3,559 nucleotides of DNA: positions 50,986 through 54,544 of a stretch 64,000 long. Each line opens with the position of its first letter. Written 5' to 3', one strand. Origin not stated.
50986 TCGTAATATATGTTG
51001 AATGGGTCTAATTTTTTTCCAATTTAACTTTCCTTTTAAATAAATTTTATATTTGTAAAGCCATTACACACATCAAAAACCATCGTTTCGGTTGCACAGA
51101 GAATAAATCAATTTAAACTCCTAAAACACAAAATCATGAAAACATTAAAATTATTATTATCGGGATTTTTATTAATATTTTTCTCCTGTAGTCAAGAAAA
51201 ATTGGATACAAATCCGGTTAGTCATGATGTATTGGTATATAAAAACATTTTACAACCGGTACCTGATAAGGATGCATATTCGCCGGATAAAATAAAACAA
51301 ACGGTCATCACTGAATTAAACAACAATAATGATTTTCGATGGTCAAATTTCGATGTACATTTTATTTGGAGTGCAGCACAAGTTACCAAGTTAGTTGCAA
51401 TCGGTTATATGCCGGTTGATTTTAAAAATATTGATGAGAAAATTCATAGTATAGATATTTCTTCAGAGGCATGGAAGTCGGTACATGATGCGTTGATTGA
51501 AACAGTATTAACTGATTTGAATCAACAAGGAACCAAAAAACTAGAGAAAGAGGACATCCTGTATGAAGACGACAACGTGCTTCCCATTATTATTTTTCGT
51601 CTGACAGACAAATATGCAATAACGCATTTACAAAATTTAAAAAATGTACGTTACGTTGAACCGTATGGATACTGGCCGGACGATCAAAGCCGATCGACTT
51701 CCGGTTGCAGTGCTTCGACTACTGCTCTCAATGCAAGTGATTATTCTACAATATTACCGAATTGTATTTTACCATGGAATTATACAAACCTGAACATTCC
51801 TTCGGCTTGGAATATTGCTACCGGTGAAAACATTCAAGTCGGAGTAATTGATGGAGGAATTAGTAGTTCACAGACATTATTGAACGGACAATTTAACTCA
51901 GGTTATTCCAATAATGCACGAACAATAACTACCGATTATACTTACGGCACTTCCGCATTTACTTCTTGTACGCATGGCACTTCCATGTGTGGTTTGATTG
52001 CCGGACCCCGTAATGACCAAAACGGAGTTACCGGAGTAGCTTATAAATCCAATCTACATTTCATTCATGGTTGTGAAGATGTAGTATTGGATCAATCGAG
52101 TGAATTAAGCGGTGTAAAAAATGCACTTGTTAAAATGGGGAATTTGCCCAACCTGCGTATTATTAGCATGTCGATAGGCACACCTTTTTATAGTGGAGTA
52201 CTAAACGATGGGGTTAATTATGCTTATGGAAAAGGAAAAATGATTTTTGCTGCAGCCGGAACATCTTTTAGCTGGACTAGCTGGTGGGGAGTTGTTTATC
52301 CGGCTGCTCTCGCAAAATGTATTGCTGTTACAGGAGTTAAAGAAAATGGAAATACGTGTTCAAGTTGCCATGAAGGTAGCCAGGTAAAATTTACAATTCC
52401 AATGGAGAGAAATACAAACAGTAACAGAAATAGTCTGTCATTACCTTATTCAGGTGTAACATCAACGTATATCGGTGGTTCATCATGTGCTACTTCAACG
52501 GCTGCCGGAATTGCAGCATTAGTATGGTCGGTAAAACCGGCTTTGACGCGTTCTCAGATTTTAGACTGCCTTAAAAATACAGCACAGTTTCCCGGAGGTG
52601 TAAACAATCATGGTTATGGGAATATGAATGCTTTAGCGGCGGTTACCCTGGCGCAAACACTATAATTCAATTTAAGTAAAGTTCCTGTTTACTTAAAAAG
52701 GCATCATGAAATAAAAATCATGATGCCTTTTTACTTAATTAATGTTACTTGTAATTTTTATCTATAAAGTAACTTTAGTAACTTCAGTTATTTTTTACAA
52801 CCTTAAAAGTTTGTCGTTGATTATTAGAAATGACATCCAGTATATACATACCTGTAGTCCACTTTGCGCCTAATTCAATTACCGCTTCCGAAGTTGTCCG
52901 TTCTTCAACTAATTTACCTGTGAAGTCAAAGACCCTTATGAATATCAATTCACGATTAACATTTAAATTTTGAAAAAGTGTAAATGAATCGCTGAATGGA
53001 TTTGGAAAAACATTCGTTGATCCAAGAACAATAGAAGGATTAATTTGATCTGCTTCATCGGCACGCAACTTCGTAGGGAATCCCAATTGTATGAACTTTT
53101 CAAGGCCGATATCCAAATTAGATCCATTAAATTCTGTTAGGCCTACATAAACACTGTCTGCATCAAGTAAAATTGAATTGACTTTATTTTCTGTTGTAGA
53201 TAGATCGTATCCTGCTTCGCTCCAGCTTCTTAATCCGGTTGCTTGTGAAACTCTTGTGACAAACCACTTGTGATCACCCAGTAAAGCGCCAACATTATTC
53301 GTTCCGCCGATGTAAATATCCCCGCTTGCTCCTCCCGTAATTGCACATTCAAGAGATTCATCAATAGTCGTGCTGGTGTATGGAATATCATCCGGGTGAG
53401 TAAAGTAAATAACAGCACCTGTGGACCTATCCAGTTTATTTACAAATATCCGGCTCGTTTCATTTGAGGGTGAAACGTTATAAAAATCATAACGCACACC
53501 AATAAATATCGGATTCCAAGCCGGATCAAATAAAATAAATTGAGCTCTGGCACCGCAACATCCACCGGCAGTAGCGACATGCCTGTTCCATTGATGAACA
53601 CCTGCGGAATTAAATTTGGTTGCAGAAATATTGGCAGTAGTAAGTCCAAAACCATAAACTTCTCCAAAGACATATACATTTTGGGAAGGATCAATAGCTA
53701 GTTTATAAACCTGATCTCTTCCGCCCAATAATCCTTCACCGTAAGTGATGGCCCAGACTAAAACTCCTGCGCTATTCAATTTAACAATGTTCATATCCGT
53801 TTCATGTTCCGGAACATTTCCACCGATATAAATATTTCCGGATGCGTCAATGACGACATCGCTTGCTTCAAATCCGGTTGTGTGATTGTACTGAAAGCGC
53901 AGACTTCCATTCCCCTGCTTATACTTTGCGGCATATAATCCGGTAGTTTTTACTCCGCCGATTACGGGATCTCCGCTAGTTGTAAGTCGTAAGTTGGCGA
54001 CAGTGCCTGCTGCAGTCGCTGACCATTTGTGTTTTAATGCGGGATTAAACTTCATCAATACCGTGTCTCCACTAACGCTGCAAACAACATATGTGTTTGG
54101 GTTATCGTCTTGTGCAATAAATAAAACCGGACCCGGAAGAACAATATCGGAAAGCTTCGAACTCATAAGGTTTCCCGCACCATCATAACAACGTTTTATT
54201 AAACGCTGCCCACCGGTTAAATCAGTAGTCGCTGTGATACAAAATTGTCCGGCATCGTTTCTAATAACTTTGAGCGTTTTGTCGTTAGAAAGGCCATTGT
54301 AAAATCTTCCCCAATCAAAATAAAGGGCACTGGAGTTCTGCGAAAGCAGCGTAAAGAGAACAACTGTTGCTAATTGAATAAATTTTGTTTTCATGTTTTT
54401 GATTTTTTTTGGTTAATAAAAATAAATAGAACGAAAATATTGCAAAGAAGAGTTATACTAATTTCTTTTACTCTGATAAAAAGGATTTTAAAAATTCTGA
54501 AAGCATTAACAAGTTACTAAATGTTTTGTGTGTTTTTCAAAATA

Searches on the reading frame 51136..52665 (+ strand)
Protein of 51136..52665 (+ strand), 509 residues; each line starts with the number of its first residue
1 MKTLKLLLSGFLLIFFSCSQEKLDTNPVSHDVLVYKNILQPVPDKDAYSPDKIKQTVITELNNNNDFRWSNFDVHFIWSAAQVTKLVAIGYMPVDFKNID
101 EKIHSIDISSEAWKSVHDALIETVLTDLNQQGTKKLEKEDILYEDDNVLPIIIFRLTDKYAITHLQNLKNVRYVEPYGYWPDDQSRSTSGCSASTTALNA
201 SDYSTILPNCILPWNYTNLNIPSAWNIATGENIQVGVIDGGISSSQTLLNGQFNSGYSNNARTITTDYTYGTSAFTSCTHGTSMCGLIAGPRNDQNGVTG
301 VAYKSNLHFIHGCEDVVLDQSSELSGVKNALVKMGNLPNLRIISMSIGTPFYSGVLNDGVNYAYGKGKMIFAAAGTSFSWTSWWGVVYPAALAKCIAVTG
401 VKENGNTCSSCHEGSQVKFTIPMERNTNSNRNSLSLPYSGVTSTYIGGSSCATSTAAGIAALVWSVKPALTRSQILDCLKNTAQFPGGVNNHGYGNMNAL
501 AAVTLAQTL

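Call 89: search_protein_families(library=pfam, proteins=[window:51136-52665:+], max_evalue=0.0001)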
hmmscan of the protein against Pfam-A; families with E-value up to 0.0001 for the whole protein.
window:51136-52665:+ (509 aa): 1 family
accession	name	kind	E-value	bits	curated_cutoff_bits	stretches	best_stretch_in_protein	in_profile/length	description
PF00082.27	Peptidase_S8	-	7.6e-29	101.4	21.8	1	230-495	1-288/288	Subtilase family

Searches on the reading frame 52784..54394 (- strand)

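Call 89: search_protein_families(library=pfam, proteins=[window:52784-54394:-], max_evalue=0.0001)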
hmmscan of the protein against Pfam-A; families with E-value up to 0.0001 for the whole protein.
window:52784-54394:- (536 aa): 1 family
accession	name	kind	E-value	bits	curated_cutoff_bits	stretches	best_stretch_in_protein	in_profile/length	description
PF18962.6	Por_Secre_tail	-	6.8e-10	39.5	27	1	462-532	1-73/75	Secretion system C-terminal sorting domain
